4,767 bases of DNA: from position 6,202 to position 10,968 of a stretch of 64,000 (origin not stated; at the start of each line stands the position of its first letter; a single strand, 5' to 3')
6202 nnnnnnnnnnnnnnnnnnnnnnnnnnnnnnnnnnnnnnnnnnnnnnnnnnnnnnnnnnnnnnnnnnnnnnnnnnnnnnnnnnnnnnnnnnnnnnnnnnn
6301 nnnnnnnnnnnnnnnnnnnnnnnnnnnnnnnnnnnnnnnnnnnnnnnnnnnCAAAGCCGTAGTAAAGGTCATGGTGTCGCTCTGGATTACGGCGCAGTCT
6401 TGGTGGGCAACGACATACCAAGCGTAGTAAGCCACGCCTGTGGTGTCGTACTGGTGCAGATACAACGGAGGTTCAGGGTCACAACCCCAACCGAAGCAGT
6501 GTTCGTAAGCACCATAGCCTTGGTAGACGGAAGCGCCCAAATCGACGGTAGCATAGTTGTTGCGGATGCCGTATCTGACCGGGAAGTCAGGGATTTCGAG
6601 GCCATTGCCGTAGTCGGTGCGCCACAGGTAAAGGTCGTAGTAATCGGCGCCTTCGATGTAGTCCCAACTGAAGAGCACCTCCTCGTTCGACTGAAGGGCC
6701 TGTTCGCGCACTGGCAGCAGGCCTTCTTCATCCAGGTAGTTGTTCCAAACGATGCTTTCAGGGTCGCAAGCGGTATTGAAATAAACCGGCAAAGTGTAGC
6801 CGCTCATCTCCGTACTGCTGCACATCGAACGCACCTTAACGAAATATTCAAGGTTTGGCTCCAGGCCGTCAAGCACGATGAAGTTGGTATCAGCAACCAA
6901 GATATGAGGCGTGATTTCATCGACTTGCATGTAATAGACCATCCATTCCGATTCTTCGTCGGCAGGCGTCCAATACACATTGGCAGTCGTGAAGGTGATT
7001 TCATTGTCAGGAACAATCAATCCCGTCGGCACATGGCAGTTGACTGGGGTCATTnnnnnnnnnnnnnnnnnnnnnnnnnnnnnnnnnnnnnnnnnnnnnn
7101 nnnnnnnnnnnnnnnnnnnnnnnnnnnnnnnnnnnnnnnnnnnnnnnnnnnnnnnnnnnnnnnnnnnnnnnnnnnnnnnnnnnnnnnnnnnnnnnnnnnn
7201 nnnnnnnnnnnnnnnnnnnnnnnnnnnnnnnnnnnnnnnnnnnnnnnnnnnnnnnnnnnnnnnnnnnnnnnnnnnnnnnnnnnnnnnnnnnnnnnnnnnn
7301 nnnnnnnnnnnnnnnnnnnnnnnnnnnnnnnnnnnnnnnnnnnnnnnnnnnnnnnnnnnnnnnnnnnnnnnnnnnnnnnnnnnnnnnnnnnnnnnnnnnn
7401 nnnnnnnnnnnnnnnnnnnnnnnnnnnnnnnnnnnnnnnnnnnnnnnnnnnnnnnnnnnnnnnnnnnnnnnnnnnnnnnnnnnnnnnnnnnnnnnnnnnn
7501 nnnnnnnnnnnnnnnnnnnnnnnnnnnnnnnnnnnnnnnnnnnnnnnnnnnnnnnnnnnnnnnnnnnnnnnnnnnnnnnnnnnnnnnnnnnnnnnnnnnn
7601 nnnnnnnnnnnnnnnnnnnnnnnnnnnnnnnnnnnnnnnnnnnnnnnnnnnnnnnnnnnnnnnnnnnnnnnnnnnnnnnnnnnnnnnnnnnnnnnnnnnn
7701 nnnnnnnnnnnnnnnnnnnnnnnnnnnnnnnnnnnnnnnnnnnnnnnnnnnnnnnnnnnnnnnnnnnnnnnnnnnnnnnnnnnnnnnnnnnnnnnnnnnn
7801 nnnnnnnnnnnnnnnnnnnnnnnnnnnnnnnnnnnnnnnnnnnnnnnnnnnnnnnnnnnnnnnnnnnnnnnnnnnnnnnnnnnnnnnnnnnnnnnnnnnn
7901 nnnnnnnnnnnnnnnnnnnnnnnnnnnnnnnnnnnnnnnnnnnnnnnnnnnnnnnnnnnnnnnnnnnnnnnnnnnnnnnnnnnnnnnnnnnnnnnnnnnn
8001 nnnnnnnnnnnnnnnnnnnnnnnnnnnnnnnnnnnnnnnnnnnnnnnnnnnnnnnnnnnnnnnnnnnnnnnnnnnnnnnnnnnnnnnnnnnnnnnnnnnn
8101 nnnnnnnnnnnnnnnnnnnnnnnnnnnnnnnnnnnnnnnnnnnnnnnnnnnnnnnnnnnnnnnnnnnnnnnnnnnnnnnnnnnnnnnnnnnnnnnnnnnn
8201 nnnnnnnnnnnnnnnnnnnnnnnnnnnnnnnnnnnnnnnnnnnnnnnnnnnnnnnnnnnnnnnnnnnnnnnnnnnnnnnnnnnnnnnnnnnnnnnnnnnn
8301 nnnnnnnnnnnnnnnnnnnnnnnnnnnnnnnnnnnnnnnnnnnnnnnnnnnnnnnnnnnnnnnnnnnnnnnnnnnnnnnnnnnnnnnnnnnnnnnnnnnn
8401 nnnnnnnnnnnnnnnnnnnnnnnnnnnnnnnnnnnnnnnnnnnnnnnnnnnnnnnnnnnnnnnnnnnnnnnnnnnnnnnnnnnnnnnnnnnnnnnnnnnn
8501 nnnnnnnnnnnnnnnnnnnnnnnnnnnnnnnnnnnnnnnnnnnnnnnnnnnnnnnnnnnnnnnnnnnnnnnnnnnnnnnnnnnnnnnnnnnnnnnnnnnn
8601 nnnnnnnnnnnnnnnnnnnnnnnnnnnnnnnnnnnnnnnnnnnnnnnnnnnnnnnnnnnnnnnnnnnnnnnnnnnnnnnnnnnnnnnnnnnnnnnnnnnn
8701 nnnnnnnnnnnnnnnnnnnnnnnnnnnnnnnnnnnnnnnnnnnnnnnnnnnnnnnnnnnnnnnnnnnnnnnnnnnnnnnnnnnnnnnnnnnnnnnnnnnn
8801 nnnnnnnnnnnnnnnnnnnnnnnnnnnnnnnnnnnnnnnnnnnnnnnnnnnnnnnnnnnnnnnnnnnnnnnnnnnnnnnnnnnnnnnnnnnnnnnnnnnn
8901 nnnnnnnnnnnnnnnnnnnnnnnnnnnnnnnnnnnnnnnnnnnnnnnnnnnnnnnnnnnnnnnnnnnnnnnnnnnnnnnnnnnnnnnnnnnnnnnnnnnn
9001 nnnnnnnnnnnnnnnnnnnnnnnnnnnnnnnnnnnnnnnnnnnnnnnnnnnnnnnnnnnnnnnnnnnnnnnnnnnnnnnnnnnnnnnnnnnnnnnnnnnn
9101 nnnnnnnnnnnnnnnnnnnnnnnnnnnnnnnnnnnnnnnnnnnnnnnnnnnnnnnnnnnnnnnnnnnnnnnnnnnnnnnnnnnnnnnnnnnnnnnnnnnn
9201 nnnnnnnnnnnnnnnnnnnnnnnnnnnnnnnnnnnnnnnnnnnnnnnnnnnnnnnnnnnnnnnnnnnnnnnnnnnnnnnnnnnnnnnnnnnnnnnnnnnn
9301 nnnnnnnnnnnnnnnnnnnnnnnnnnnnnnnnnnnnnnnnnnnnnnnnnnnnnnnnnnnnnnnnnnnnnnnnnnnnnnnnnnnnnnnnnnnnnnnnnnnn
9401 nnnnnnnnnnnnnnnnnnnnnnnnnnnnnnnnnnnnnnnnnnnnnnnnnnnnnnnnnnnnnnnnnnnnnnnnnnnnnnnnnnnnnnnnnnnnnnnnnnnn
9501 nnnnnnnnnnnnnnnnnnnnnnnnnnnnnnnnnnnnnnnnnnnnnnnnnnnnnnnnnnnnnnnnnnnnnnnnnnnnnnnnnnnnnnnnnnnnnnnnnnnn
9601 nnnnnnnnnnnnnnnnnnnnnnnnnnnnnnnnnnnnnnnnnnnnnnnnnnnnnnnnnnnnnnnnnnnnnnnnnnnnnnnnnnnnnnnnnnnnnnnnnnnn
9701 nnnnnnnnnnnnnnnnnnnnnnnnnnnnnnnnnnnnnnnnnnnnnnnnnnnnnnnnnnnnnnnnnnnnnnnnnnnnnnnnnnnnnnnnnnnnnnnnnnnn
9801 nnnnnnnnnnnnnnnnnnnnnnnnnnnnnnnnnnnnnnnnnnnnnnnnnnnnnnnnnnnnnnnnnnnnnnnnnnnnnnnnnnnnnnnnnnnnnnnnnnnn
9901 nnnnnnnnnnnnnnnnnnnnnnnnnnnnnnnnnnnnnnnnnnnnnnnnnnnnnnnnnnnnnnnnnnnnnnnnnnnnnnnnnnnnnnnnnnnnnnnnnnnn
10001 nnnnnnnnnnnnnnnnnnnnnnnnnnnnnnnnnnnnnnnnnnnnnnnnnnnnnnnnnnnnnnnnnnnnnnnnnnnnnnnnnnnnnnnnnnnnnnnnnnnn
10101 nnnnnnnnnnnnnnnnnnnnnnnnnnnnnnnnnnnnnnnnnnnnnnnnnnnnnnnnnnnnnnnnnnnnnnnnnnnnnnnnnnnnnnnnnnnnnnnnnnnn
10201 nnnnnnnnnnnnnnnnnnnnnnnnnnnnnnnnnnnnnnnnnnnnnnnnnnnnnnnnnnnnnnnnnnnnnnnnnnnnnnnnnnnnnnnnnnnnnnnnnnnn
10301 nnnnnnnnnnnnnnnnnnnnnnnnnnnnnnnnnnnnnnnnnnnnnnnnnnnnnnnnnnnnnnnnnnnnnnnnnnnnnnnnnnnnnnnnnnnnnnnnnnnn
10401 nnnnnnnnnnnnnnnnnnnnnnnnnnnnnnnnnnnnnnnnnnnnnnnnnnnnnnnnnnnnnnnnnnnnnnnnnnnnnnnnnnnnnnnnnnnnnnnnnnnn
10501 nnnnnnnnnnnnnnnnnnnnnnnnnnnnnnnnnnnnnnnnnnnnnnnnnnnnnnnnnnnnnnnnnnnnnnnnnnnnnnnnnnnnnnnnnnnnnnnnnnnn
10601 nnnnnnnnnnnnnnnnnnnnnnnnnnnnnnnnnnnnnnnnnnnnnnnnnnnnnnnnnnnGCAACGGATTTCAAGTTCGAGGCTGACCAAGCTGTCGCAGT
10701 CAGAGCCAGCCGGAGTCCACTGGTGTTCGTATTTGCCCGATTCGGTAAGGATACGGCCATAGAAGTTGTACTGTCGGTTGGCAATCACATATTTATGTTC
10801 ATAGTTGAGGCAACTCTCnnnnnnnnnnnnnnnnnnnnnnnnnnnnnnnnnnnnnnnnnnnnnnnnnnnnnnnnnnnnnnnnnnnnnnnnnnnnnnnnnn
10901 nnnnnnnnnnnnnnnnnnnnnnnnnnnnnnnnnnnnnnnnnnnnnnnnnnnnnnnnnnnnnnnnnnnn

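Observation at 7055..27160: Fifteen tandem beta-helix modules with a conserved cap and a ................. closing motif; they are diverged, not recent copies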

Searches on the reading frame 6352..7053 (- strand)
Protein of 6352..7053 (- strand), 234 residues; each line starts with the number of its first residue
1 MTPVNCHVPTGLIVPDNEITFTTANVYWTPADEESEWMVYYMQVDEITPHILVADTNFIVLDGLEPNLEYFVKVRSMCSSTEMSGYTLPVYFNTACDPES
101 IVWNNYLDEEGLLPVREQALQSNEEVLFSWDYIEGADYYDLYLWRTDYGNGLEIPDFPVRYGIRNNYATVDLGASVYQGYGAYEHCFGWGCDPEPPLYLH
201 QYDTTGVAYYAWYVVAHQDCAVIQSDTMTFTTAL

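Call 71: search_protein_families(library=pfam, proteins=[window:6352-7053:-], max_evalue=1)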
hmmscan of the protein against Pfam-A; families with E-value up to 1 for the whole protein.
window:6352-7053:- (234 aa): 2 families
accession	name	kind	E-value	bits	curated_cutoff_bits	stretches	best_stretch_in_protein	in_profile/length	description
PF00041.27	fn3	-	0.00018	22.1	25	1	9-81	3-73/84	Fibronectin type III domain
PF16656.11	Pur_ac_phosph_N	-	0.086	13.9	30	1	52-77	56-81/93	Purple acid Phosphatase, N-terminal domain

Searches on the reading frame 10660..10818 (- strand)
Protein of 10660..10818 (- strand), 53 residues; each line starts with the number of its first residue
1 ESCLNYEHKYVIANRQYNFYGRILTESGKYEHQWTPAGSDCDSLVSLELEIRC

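Call 71: search_protein_families(library=pfam, proteins=[window:10660-10818:-], max_evalue=1)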
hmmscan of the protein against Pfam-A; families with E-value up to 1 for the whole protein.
window:10660-10818:- (53 aa): 0 families
